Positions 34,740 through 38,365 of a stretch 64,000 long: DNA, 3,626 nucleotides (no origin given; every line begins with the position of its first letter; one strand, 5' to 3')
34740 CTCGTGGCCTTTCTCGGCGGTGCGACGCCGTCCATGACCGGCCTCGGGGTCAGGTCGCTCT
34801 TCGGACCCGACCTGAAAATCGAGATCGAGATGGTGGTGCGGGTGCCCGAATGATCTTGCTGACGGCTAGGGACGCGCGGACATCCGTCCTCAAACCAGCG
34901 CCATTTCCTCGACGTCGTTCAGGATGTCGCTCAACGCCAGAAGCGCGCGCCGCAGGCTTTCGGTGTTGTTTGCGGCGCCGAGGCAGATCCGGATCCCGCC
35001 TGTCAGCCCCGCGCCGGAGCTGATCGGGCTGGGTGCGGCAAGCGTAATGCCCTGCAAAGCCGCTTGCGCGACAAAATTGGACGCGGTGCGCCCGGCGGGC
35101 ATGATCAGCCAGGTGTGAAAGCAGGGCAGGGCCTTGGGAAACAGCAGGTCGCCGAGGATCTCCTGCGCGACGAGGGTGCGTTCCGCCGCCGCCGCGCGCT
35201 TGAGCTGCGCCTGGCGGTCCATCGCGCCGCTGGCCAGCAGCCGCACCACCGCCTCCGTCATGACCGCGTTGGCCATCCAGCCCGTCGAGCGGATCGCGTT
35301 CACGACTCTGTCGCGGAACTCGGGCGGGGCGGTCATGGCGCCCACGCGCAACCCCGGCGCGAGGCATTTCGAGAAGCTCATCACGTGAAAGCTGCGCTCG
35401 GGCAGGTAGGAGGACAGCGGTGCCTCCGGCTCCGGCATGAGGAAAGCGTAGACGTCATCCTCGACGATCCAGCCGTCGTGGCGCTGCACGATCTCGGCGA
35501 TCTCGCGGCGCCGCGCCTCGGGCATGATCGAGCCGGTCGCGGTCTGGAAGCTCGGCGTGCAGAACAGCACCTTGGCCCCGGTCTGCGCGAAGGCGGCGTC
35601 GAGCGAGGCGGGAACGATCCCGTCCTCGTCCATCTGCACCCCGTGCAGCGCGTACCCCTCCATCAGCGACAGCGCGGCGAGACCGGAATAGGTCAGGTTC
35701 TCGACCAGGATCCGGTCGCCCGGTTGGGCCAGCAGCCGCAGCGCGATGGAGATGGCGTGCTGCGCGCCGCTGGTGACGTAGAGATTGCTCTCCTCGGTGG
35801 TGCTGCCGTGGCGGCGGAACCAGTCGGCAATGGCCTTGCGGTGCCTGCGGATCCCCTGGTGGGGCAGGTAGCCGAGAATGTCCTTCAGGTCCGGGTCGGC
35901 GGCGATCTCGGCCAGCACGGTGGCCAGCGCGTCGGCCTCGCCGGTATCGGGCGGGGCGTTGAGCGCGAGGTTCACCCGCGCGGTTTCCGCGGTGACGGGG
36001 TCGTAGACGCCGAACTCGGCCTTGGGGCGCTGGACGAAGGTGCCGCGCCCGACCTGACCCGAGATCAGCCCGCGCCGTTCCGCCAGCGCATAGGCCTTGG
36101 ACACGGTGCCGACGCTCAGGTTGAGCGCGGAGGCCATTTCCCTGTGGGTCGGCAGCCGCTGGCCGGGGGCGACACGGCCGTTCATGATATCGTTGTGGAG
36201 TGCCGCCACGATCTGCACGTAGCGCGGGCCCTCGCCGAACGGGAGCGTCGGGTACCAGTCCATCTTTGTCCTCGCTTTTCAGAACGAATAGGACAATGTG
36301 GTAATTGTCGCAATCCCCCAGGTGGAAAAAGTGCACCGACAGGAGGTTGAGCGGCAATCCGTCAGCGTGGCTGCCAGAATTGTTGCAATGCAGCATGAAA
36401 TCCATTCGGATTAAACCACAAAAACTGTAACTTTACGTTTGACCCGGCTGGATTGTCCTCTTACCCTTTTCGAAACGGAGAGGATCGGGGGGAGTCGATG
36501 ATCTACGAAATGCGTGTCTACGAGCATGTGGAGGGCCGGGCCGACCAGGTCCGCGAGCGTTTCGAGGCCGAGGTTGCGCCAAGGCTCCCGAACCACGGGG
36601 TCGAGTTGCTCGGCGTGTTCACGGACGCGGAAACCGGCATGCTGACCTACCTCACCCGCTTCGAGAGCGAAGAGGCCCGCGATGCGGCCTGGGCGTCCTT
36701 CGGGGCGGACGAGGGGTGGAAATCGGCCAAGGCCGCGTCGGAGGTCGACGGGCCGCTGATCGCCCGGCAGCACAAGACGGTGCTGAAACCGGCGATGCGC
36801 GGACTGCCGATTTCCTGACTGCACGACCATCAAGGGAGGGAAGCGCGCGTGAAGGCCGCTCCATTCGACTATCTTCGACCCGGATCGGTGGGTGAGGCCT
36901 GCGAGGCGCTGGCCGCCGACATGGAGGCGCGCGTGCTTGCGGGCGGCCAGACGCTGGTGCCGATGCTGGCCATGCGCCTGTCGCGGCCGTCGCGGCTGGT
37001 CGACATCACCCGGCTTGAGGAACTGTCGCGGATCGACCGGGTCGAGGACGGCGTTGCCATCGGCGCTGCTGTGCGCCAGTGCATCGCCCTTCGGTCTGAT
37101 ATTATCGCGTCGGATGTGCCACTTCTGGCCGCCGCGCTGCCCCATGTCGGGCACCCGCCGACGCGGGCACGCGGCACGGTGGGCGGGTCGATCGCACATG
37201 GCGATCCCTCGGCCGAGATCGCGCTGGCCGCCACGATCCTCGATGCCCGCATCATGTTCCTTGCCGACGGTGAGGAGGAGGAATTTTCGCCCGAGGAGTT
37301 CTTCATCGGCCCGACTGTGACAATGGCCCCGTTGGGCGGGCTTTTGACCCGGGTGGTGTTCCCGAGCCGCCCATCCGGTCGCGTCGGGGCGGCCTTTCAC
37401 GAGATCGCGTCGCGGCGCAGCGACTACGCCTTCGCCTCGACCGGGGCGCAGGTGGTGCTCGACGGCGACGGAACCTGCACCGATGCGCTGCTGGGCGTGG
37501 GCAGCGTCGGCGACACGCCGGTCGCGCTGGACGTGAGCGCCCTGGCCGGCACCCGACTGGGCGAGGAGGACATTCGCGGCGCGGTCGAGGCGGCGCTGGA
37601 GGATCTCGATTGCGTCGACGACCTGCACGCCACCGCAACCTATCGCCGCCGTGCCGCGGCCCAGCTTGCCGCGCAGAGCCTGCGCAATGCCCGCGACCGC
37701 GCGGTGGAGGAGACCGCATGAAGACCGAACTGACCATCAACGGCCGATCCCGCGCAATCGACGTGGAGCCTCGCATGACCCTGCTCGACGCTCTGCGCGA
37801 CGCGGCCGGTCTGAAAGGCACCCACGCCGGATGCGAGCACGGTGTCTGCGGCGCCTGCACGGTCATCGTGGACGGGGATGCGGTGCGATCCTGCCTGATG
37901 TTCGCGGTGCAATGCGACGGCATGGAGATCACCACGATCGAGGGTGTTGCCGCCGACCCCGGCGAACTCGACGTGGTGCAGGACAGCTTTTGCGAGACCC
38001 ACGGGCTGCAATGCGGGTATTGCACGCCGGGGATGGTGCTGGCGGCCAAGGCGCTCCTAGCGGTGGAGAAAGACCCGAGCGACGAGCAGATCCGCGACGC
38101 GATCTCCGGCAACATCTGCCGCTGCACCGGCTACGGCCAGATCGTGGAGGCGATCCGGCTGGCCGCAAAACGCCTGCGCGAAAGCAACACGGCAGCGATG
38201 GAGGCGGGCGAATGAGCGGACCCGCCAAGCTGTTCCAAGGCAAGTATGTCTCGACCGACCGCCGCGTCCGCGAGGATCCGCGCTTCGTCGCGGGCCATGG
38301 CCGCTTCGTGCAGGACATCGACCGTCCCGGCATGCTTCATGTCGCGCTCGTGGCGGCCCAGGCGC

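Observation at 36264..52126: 16-gene translationally coupled operon I cannot assign to a known pathway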

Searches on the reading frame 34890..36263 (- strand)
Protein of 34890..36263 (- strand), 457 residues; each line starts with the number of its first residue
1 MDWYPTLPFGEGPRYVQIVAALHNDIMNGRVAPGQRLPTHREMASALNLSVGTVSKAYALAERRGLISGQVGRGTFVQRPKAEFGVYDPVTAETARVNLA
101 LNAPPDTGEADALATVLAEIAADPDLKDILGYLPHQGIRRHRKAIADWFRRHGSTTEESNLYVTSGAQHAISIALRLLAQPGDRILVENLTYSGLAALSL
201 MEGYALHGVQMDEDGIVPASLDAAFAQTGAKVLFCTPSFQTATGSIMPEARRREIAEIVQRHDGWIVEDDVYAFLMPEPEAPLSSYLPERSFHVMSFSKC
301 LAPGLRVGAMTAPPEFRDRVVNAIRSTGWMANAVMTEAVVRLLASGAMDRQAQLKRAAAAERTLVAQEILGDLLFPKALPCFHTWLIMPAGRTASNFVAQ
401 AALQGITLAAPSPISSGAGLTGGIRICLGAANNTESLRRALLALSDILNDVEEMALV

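Call 6: search_protein_families(library=pfam, proteins=[window:34890-36263:-], max_evalue=0.01)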
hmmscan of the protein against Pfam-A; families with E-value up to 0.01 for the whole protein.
window:34890-36263:- (457 aa): 5 families
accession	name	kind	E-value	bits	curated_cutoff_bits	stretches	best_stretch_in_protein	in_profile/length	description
PF00155.27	Aminotran_1_2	-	2.2e-26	93.4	19.7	1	97-442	4-359/361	Aminotransferase class I and II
PF00392.27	GntR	-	1e-14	54.4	27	1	15-77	2-64/64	Bacterial regulatory proteins, gntR family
PF14502.12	HTH_41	-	0.0013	18.6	25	1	34-67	3-36/48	Helix-turn-helix domain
PF01212.27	Beta_elim_lyase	-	0.0013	18.5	27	1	158-264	48-163/288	Beta-eliminating lyase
PF13545.12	HTH_Crp_2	-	0.0028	18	27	1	38-77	23-61/70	Crp-like helix-turn-helix domain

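Call 8: search_protein_families(library=ncbifam, proteins=[window:34890-36263:-], max_evalue=0.001)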
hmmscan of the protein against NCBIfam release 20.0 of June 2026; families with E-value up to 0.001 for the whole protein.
window:34890-36263:- (457 aa): 60 families (the best 25 are shown)
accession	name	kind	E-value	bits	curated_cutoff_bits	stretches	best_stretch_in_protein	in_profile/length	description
NF052286.1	ecto_TF_EhuR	exception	5.3e-123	411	480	1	3-455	1-456/458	MocR-like ectoine utilization transcription factor EhuR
NF052282.1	PLP_TF_PdxR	equivalog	8.7e-60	203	320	1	14-431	2-435/448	MocR-like pyridoxine biosynthesis transcription factor PdxR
NF052290.2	MocR_like_YczR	exception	1.5e-58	198.7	487.4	1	12-443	18-453/458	MocR-like transcription factor YczR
NF052281.1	rhizopine_MocR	equivalog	1.2e-37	129.7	650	2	125-365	152-392/479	rhizopine catabolism transcriptional regulator MocR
TIGR04461.1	endura_MppQ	equivalog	7.9e-34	117.3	540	1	111-427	34-360/392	enduracididine biosynthesis enzyme MppQ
NF041364.1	GntC_guanitoxin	equivalog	9.3e-30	103.7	415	1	112-441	12-350/356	guanitoxin biosynthesis PLP-dependent (S)-gamma-hydroxy-L-arginine cyclodehydratase GntC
NF012025.0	PRK15481.1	equivalog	9.5e-30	103.6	573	1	17-436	10-419/432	MocR-like B6 salvage transcription factor PtsJ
NF052285.1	GABA_TF_GabR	exception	9.9e-26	90.5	600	2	134-351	132-349/456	MocR-like transcriptional regulator GabR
NF004770.0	PRK06108.1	subfamily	1.3e-23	83.5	422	1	132-446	69-390/396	pyridoxal phosphate-dependent aminotransferase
NF005732.0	PRK07550.1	equivalog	1.6e-20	73.5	366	1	95-401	33-342/389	aminotransferase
NF005305.0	PRK06836.1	equivalog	7.5e-20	71.5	376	1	105-446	44-389/396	pyridoxal phosphate-dependent aminotransferase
NF005816.0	PRK07682.1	equivalog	9.9e-20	70.5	620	1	132-367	62-303/390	aminotransferase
NF005588.0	PRK07309.1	equivalog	6e-18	64.9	576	1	132-449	63-387/391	pyridoxal phosphate-dependent aminotransferase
TIGR03947.1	viomycin_VioD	equivalog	3.5e-17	62.4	390.9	1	135-354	50-263/359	capreomycidine synthase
NF006514.0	PRK08960.1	equivalog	4.8e-17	61.8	554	1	131-319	64-255/388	pyridoxal phosphate-dependent aminotransferase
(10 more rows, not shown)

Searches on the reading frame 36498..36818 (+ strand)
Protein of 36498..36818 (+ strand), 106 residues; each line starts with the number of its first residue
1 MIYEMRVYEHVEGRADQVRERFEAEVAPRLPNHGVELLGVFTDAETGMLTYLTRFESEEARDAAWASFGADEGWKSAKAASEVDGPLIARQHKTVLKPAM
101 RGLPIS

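Call 5: search_protein_families(library=pfam, proteins=[window:36498-36818:+], max_evalue=0.01)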
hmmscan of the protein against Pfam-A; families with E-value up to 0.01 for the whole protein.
window:36498-36818:+ (106 aa): 1 family
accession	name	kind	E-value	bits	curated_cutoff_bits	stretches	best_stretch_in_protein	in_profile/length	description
PF07978.19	NIPSNAP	-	1.5e-16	60.8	22.3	1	3-99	1-98/102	NIPSNAP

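Call 7: search_protein_families(library=ncbifam, proteins=[window:36498-36818:+], max_evalue=0.001)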
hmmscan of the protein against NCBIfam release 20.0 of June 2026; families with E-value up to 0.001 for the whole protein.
window:36498-36818:+ (106 aa): 0 families

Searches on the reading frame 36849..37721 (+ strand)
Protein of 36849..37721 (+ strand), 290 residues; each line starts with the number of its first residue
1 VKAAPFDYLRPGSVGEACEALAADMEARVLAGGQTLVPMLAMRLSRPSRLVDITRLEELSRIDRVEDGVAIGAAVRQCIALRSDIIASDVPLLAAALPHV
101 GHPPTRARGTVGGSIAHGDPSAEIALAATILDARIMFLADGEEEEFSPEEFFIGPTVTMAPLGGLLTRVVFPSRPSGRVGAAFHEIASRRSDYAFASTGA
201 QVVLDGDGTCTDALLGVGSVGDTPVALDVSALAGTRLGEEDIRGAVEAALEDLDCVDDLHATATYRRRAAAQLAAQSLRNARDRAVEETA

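Call 5: search_protein_families(library=pfam, proteins=[window:36849-37721:+], max_evalue=0.01)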
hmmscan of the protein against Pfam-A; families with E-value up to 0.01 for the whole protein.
window:36849-37721:+ (290 aa): 2 families
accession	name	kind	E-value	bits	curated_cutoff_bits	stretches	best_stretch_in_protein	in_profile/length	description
PF00941.27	FAD_binding_5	-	2e-38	132.3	27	1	5-173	2-169/170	FAD binding domain in molybdopterin dehydrogenase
PF03450.22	CO_deh_flav_C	-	3.6e-13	50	25.5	1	182-279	2-100/102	CO dehydrogenase flavoprotein C-terminal domain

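Call 7: search_protein_families(library=ncbifam, proteins=[window:36849-37721:+], max_evalue=0.001)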
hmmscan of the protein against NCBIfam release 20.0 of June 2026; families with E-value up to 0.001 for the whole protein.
window:36849-37721:+ (290 aa): 6 families
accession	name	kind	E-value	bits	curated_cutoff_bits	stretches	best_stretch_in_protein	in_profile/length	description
NF041019.1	glyceraldDH_beta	equivalog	1.5e-51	175.3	350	1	3-280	3-279/280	glyceraldehyde dehydrogenase subunit beta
NF043083.1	XdhB_XDHase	equivalog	5.9e-30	104.4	310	1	8-284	7-286/289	xanthine dehydrogenase subunit XdhB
NF007427.0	PRK09971.1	equivalog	7e-29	100.9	287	1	8-286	7-288/292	xanthine dehydrogenase FAD-binding subunit XdhB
TIGR02963.1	xanthine_xdhA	equivalog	7.9e-24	84.1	467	1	9-273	196-460/468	xanthine dehydrogenase small subunit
TIGR03195.1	4hydrxCoA_B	equivalog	2.2e-19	69.8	404.55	1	5-115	4-114/321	4-hydroxybenzoyl-CoA reductase subunit beta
TIGR03199.1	pucC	equivalog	2.4e-15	56.6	306.05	1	14-273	4-261/264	xanthine dehydrogenase subunit C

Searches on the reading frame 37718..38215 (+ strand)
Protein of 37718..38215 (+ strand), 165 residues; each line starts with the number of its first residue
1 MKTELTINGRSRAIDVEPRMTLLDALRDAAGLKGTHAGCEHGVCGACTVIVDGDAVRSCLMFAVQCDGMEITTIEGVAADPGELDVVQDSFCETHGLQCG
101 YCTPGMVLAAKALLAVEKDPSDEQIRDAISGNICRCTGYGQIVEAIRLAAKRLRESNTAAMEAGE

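Call 5: search_protein_families(library=pfam, proteins=[window:37718-38215:+], max_evalue=0.01)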
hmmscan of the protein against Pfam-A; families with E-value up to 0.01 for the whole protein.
window:37718-38215:+ (165 aa): 4 families
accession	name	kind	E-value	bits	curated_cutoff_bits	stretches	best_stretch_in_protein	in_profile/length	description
PF01799.25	Fer2_2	-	1.5e-30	105.6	30.3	1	73-147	1-75/75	[2Fe-2S] binding domain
PF00111.32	Fer2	-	1.4e-11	44.6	21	1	6-59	2-55/77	2Fe-2S iron-sulfur cluster binding domain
PF13085.11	Fer2_3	-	4.7e-06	27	27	1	14-89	23-101/107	2Fe-2S iron-sulfur cluster binding domain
PF13510.11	Fer2_4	-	0.0038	17.7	22.8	0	14-74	13-80/82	2Fe-2S iron-sulfur cluster binding domain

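Call 7: search_protein_families(library=ncbifam, proteins=[window:37718-38215:+], max_evalue=0.001)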
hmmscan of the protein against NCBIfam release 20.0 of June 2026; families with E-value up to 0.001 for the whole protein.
window:37718-38215:+ (165 aa): 12 families
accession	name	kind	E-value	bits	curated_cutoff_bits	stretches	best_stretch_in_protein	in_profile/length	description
NF041020.1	glyceraldDH_gamma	equivalog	4.1e-59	198.8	290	1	2-154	12-163/164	glyceraldehyde dehydrogenase subunit gamma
TIGR03198.1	pucE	equivalog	2.8e-53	179.4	254.3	1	2-150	3-149/151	xanthine dehydrogenase subunit E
NF043084.2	XdhC_XDHase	equivalog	1.4e-50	170.7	217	1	3-149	3-149/151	xanthine dehydrogenase subunit XdhC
TIGR03193.1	4hydroxCoAred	equivalog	4.4e-50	169.4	257.8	1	4-150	3-148/148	4-hydroxybenzoyl-CoA reductase subunit gamma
TIGR03311.1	Se_dep_XDH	equivalog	3.7e-48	164.2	830.45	1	4-158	2-152/848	selenium-dependent xanthine dehydrogenase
NF045668.1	pterin_aldehy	equivalog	5.6e-44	150.5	1100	1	2-158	2-160/905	molybdopterin-dependent aldehyde oxidoreductase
TIGR02963.1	xanthine_xdhA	equivalog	4.3e-43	147.6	467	1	14-155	13-163/468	xanthine dehydrogenase small subunit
NF008514.0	PRK11433.1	equivalog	1.8e-42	145.3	322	1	2-151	52-215/218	aldehyde dehydrogenase iron-sulfur subunit PaoA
NF007387.0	PRK09908.1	equivalog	3e-40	137.3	212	1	3-151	9-157/159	xanthine dehydrogenase iron sulfur-binding subunit XdhC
TIGR02969.1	mam_aldehyde_ox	subfamily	7.7e-30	103.1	1912.3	1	8-150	8-161/1330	aldehyde oxidase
TIGR03313.1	Se_sel_red_Mo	hypoth_equivalog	5e-17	60.9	1101.9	1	6-159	2-154/951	molybdopterin-dependent oxidoreductase Mo/Fe-S-binding subunit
NF004898.0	PRK06259.1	equivalog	0.0007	18.3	385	0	14-74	23-85/488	fumarate reductase (CoM/CoB) subunit TfrB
